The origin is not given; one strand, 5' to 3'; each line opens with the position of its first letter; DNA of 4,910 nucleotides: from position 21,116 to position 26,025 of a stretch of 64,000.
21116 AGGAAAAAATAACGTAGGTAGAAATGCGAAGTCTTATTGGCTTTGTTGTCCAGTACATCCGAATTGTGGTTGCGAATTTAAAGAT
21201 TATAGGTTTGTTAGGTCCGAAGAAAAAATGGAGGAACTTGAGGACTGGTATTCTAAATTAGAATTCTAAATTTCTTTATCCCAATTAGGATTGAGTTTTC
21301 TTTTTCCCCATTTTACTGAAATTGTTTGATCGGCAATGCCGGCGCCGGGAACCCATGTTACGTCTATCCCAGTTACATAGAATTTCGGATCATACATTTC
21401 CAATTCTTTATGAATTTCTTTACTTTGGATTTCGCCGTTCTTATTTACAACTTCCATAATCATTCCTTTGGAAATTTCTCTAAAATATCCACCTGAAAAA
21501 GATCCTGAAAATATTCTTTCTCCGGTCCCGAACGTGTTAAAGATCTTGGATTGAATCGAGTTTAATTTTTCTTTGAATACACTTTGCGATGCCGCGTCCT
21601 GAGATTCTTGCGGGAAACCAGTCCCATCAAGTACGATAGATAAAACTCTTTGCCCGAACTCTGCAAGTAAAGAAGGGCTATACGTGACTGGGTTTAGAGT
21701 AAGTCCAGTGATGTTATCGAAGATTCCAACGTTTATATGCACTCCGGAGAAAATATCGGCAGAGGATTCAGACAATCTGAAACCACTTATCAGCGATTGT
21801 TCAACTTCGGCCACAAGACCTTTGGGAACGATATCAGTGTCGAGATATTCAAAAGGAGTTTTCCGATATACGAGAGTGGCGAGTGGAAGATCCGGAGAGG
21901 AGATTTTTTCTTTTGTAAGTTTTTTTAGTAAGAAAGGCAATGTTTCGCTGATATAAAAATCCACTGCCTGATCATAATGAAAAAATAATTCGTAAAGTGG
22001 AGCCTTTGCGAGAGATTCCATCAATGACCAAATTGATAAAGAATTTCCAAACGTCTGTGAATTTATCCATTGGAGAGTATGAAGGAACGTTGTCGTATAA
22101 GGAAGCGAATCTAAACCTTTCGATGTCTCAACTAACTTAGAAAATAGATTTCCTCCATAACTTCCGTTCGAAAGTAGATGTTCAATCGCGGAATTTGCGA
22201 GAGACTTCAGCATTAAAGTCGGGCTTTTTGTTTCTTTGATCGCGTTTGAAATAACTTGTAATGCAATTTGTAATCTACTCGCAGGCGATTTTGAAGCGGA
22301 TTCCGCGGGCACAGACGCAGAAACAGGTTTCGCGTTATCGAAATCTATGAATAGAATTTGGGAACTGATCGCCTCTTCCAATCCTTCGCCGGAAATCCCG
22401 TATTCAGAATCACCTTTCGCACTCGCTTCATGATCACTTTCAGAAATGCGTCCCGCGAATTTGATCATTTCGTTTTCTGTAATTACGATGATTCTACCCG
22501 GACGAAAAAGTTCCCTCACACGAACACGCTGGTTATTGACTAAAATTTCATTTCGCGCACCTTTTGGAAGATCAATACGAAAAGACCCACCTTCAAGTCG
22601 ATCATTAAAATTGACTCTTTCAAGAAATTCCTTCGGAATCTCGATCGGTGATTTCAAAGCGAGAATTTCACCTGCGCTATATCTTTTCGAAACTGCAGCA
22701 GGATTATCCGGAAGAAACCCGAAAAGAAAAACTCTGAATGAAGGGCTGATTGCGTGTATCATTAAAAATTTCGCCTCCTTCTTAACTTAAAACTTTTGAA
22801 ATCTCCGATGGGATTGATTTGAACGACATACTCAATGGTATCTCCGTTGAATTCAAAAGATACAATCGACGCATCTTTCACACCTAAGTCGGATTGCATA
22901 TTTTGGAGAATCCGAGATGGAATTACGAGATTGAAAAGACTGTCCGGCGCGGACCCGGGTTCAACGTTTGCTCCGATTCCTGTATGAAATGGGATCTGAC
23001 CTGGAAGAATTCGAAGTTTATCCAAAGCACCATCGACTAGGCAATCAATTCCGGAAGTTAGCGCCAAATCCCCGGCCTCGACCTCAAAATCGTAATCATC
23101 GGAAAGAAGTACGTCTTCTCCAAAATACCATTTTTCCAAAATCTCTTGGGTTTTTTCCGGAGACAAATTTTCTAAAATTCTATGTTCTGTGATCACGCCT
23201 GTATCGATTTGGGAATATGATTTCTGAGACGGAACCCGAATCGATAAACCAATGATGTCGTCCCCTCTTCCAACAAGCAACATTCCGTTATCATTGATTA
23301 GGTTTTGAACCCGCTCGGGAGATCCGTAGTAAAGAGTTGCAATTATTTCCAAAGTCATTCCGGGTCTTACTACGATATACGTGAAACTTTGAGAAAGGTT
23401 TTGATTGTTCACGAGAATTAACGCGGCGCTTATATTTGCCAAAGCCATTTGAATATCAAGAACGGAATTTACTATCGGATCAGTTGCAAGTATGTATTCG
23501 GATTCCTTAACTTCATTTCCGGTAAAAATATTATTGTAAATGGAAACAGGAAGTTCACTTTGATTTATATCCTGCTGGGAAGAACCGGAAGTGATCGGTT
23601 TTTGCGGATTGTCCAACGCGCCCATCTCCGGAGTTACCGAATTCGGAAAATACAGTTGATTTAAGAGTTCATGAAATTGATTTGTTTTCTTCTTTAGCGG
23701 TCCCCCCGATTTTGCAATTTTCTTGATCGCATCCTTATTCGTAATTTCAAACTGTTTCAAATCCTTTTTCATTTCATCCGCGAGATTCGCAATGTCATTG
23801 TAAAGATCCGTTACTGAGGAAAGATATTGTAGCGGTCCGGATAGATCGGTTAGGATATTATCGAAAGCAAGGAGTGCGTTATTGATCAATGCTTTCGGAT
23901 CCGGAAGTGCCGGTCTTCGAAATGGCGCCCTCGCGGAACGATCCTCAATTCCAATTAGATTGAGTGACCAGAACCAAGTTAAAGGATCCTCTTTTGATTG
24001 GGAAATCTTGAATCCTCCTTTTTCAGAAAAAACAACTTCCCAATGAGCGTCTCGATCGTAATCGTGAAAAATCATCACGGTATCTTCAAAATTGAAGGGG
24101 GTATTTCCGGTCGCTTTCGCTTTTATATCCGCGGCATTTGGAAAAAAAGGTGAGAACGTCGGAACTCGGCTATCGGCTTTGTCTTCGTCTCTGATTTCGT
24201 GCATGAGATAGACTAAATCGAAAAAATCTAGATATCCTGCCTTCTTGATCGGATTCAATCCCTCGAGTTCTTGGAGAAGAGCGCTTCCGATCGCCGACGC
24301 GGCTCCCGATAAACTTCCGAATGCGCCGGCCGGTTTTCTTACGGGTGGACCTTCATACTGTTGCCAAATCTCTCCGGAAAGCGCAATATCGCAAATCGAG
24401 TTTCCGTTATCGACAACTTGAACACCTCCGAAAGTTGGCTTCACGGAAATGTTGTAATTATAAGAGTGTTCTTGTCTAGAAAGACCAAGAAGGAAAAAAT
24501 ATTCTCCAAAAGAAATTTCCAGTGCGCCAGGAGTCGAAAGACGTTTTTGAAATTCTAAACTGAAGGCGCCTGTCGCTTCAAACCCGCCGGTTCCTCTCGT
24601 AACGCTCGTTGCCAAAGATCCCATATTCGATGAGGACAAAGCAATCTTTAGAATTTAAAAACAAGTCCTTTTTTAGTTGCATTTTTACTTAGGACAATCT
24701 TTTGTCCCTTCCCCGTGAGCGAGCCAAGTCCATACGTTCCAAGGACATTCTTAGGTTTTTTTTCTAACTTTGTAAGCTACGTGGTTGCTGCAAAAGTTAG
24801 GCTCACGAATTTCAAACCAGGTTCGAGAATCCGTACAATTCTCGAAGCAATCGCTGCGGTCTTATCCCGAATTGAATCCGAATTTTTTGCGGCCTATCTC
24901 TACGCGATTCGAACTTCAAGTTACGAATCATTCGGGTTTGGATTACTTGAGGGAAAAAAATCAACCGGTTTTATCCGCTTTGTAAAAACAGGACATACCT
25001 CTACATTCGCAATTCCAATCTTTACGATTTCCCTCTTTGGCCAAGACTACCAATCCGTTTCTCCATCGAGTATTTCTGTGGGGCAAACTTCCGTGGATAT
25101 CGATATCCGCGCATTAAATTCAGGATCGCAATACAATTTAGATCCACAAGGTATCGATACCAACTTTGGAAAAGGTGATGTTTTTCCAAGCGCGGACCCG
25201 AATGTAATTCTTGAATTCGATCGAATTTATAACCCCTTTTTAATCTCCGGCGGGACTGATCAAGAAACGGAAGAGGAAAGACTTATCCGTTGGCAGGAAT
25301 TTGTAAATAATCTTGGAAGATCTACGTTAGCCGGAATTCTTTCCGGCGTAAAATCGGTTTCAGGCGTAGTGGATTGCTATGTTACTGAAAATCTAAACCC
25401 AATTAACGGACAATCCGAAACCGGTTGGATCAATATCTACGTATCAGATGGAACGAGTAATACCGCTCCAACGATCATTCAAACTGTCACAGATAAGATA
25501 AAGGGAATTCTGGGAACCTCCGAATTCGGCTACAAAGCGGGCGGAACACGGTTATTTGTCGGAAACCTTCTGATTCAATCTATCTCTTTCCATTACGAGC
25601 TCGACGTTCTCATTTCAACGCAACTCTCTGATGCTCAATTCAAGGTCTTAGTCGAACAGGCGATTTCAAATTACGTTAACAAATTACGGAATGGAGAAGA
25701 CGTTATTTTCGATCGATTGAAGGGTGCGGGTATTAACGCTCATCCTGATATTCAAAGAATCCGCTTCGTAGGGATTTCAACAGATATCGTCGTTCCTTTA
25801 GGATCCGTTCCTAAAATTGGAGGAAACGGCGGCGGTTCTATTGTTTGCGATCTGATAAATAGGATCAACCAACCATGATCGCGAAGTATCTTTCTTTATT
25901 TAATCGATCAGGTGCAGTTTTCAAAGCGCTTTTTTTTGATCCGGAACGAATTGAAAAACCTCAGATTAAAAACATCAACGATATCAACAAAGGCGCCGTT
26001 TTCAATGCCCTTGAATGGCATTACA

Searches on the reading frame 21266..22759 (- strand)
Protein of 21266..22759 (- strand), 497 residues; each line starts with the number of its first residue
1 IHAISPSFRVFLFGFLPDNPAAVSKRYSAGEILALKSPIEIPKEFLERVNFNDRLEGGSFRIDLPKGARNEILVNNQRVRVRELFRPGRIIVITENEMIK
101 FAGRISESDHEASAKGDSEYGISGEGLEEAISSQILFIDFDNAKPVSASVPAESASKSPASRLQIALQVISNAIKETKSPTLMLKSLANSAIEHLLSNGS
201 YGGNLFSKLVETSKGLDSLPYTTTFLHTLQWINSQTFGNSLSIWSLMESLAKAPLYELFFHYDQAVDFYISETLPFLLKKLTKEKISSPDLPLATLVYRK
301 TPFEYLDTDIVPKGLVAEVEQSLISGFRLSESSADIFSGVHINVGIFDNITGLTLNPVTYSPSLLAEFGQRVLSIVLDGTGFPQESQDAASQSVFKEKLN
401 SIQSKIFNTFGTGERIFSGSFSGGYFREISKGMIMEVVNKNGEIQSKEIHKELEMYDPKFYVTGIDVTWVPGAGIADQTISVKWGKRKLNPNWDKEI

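Call 72: search_protein_families(library=phrogs, proteins=[window:21266-22759:-], max_evalue=0.00001)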
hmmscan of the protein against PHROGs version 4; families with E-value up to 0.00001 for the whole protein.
window:21266-22759:- (497 aa): 1 family
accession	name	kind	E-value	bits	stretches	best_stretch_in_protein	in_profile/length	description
phrog_3862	-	unknown function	4.3e-117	392.9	1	24-494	16-514/515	-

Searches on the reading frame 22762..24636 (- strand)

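Call 72: search_protein_families(library=phrogs, proteins=[window:22762-24636:-], max_evalue=0.00001)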
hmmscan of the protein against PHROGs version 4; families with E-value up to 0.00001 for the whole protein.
window:22762-24636:- (624 aa): 2 families
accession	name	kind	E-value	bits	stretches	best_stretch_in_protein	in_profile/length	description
phrog_4033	-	unknown function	3.5e-158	528.7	1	5-618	7-629/630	-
phrog_975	-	tail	1.1e-26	94.4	1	417-622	3-228/238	baseplate protein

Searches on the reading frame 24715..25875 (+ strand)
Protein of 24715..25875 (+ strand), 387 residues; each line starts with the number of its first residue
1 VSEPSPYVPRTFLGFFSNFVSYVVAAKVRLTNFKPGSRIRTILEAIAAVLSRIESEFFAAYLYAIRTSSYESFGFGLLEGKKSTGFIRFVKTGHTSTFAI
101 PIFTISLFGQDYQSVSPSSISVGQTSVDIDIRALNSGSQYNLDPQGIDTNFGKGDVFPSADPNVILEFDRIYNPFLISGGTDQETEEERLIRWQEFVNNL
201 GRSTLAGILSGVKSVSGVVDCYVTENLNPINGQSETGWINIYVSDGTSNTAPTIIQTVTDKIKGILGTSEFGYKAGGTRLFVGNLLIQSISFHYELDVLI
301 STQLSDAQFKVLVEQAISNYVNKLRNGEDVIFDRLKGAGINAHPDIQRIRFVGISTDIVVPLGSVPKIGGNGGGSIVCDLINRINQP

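Call 72: search_protein_families(library=phrogs, proteins=[window:24715-25875:+], max_evalue=0.00001)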
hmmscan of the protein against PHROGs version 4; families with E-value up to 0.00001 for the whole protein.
window:24715-25875:+ (387 aa): 1 family
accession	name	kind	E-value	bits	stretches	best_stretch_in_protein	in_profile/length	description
phrog_6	-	tail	5.9e-32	112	1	3-364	63-394/548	baseplate wedge subunit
